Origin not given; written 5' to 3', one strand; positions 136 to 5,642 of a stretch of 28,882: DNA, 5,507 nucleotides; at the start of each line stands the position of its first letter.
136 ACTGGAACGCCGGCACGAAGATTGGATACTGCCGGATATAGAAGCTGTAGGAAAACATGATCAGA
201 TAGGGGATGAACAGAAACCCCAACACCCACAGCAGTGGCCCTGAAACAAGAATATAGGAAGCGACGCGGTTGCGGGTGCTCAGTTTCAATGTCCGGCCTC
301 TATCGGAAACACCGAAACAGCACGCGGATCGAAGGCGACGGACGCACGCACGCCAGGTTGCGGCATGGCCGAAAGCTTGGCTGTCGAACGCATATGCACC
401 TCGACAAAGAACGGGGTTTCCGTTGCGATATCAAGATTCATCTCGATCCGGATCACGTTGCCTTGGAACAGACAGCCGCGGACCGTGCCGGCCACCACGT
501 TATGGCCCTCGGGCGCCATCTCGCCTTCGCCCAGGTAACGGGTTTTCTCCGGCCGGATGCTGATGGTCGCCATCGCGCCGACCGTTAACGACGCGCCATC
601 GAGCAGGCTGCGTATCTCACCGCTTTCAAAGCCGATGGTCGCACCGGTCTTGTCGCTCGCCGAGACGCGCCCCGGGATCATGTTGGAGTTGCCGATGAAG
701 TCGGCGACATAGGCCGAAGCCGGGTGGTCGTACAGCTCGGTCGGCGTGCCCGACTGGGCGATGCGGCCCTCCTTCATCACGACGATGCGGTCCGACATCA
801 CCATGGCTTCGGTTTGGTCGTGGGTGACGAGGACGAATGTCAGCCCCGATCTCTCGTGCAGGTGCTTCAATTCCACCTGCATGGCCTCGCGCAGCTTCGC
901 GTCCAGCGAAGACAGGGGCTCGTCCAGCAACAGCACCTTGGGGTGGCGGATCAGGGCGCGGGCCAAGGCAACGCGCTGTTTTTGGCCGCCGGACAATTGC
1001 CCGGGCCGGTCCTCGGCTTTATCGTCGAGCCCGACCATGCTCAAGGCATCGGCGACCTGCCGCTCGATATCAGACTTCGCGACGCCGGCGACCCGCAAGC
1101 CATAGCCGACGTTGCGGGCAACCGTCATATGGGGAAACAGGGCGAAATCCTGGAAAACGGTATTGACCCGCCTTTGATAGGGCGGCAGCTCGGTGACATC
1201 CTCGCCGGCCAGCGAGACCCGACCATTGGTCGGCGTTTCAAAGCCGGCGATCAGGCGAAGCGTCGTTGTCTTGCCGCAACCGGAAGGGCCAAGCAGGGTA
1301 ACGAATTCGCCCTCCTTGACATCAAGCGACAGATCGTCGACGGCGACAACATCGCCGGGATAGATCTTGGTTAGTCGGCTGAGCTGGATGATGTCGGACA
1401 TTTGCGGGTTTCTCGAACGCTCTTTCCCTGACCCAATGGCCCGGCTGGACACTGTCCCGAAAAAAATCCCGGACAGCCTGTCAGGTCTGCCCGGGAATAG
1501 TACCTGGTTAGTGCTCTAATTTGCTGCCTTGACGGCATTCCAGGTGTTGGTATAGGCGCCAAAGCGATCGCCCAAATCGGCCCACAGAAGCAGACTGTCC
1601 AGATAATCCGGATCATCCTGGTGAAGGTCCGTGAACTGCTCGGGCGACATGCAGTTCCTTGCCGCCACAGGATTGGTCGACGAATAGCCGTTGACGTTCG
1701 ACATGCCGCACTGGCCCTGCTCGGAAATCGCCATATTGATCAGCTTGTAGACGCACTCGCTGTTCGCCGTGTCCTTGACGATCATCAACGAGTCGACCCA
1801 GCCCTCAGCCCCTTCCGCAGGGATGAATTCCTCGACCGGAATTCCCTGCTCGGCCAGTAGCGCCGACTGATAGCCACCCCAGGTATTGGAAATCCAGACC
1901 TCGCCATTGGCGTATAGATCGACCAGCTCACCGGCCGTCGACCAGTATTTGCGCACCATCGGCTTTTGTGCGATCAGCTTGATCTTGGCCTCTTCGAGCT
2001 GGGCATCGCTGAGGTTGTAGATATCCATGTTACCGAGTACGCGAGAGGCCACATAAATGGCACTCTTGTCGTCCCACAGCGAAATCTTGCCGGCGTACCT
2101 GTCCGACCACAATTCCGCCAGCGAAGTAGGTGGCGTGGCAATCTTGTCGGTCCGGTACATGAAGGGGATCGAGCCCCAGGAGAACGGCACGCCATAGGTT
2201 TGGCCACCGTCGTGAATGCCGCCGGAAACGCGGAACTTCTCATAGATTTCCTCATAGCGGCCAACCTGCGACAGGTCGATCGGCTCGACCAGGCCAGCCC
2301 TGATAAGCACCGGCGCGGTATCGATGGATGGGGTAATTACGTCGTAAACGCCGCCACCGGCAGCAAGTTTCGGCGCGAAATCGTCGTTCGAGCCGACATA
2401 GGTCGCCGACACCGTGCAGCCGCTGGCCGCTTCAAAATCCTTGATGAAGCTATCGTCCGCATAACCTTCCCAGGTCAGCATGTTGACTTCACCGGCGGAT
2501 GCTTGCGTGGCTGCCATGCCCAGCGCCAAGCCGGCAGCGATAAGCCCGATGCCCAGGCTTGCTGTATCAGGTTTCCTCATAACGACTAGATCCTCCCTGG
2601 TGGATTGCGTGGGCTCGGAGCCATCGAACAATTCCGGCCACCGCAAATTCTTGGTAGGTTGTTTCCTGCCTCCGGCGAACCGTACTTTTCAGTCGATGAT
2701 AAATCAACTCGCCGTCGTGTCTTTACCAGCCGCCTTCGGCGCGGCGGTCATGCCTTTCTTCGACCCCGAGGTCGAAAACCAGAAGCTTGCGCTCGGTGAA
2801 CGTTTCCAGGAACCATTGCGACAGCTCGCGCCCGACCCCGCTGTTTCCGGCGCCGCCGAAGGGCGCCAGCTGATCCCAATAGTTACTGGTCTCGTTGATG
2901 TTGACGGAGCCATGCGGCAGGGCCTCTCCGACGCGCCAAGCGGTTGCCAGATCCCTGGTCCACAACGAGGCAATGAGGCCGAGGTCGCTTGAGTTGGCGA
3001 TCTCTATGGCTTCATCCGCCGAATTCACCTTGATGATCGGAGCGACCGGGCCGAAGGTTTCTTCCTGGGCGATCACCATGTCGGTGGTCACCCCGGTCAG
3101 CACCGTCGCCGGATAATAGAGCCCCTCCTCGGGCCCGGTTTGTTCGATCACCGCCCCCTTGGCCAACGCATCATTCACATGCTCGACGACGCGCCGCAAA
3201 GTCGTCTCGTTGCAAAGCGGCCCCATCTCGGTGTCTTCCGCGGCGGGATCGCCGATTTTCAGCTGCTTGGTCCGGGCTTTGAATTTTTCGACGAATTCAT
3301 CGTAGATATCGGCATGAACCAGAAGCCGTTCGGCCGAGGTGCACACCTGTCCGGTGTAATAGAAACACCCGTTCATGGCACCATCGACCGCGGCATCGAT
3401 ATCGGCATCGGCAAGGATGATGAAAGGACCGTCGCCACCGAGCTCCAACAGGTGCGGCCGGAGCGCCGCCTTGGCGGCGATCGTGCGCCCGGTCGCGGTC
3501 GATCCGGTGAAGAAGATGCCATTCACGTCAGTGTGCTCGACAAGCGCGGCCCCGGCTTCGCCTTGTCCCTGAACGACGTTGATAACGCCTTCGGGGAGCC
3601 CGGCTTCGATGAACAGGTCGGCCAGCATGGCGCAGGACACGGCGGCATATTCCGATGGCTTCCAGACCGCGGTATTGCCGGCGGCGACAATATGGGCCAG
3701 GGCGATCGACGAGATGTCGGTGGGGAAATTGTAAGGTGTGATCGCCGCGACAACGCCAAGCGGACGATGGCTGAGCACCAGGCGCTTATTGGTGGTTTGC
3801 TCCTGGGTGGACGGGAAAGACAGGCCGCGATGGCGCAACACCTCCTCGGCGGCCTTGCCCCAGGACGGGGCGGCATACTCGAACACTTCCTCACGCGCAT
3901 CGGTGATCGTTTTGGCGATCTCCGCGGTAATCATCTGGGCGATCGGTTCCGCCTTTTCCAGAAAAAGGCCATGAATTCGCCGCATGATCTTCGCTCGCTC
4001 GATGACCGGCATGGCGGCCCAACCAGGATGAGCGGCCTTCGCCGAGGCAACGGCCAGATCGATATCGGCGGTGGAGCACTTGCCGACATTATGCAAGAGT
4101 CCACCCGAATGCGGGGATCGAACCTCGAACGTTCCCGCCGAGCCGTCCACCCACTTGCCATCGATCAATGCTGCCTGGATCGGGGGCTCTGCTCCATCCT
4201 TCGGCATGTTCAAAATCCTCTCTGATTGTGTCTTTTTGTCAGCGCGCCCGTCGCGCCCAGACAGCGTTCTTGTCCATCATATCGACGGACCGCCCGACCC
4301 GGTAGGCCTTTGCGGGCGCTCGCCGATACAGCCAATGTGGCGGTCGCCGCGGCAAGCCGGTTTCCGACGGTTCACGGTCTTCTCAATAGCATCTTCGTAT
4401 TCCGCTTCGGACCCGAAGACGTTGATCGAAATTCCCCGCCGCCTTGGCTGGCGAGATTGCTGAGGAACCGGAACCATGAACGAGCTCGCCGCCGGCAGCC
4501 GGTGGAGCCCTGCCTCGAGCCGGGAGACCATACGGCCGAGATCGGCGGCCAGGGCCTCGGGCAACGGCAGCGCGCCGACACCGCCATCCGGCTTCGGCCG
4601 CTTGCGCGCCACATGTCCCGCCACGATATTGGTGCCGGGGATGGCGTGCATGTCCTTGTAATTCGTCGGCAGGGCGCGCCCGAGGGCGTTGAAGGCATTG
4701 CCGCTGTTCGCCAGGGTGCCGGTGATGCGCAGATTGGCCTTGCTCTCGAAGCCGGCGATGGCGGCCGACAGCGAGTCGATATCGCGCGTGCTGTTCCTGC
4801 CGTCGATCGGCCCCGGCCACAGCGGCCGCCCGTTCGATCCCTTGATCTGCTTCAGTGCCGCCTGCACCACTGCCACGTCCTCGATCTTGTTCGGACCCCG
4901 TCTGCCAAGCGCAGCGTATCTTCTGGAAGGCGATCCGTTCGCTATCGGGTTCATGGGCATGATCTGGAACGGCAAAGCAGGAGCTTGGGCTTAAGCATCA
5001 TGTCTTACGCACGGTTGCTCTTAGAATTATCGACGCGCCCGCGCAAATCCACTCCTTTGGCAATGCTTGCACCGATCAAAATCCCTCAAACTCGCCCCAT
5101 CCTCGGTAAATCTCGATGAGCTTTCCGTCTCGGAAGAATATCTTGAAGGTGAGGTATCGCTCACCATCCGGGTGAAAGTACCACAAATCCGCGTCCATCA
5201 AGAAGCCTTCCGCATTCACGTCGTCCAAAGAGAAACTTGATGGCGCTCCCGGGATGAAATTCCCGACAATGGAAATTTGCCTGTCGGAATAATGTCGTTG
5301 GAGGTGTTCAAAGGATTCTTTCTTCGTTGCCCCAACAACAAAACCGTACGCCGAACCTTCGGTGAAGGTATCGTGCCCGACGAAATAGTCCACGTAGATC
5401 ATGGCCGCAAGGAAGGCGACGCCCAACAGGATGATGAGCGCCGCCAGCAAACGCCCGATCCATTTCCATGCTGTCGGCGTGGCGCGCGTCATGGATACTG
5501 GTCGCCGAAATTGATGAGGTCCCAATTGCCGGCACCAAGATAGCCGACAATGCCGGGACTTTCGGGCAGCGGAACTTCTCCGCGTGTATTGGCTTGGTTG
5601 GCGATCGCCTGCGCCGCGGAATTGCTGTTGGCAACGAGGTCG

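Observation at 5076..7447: Candidate undescribed polymorphic toxin-immunity pair: tandem PG-binding repeats + low-GC catalytic tip + coupled membrane protein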

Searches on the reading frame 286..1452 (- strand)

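Call 45: search_protein_families(library=pfam, proteins=[window:286-1452:-], max_evalue=0.00001)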
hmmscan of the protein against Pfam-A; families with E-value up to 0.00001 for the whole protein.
window:286-1452:- (388 aa): 3 families
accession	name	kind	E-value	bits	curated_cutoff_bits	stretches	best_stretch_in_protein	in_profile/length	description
PF00005.33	ABC_tran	-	6e-40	137.5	25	1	39-180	2-136/137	ABC transporter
PF08402.16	TOBE_2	-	8.1e-08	32.7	21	1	297-382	1-76/76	TOBE domain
PF13304.12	AAA_21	-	1.8e-07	31.9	27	0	136-213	221-300/304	AAA domain, putative AbiEii toxin, Type IV TA system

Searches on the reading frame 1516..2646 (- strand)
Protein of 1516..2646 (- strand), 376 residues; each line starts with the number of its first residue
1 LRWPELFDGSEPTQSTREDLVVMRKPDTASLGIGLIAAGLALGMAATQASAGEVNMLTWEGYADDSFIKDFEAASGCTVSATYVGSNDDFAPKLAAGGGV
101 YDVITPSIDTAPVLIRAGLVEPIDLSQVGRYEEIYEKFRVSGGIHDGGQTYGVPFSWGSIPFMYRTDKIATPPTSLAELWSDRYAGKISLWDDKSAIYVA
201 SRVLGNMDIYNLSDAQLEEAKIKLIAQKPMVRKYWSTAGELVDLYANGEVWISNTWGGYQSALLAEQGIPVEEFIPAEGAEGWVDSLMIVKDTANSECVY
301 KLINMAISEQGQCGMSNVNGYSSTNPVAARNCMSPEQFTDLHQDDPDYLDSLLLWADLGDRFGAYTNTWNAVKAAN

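Call 45: search_protein_families(library=pfam, proteins=[window:1516-2646:-], max_evalue=0.00001)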
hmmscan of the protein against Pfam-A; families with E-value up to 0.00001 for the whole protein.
window:1516-2646:- (376 aa): 3 families
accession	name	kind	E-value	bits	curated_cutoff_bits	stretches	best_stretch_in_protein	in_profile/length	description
PF13416.11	SBP_bac_8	-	7.9e-25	88.6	27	1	68-330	3-267/279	Bacterial extracellular solute-binding protein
PF01547.30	SBP_bac_1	-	1.1e-16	62.2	26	1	63-312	9-306/307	Bacterial extracellular solute-binding protein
PF13343.11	SBP_bac_6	-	4.3e-15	56.3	24.6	1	114-344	24-240/245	Bacterial extracellular solute-binding protein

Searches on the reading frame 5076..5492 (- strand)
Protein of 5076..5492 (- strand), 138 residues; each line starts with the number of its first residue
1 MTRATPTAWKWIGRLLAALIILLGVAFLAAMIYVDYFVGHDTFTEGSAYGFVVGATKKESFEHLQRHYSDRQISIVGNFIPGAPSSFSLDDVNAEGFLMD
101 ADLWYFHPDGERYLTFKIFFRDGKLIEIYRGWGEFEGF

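Call 5: search_protein_families(library=pfam, proteins=[window:5076-5492:-], max_evalue=1)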
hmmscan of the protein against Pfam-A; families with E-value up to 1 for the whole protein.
window:5076-5492:- (138 aa): 2 families
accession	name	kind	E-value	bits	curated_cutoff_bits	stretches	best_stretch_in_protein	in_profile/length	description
PF22648.2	SET7_N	-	0.043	14.1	27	0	90-127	22-57/74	Histone H3 K4-specific methyltransferase SET7 N-terminal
PF12679.13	ABC2_membrane_2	-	0.13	12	27.2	1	2-40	108-145/283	ABC-2 family transporter protein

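Call 6: search_protein_families(library=ncbifam, proteins=[window:5076-5492:-], max_evalue=1)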
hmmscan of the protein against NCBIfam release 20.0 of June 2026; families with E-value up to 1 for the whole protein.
window:5076-5492:- (138 aa): 0 families

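Call 33: find_homologous_proteins(query=window:5076-5492:-, max_evalue=0.01)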
Query window:5076-5492:- (138 aa): 1 proteins with E <= 0.01 among 79 candidates.
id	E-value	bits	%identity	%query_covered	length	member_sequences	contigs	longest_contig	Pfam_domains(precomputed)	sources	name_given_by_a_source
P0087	4.8e-89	314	100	100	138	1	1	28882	-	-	-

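Call 77: find_homologous_proteins(query=A4, max_evalue=0.01)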
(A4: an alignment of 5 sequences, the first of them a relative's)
Query A4 (5 sequences) (138 aa, profile of the alignment): 4 proteins with E <= 0.01 among 8000 candidates.
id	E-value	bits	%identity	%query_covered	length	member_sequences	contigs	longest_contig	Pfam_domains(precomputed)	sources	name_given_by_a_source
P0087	1.8e-54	201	100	100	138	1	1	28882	-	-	-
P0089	3.5e-50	187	28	70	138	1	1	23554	-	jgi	jgi:hypothetical protein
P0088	5.3e-47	177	31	70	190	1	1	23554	-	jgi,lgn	jgi:hypothetical protein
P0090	2.1e-34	136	33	64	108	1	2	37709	-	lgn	-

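Call 97: search_protein_families(library=phrogs, proteins=[P0087], max_evalue=0.01)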
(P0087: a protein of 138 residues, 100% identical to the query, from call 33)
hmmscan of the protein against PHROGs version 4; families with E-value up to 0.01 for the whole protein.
P0087 (138 aa): 0 families

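Call 98: search_protein_families(library=padloc, proteins=[P0087], max_evalue=0.01)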
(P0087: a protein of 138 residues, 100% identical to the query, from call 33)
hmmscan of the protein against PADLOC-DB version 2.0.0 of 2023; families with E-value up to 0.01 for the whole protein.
P0087 (138 aa): 0 families
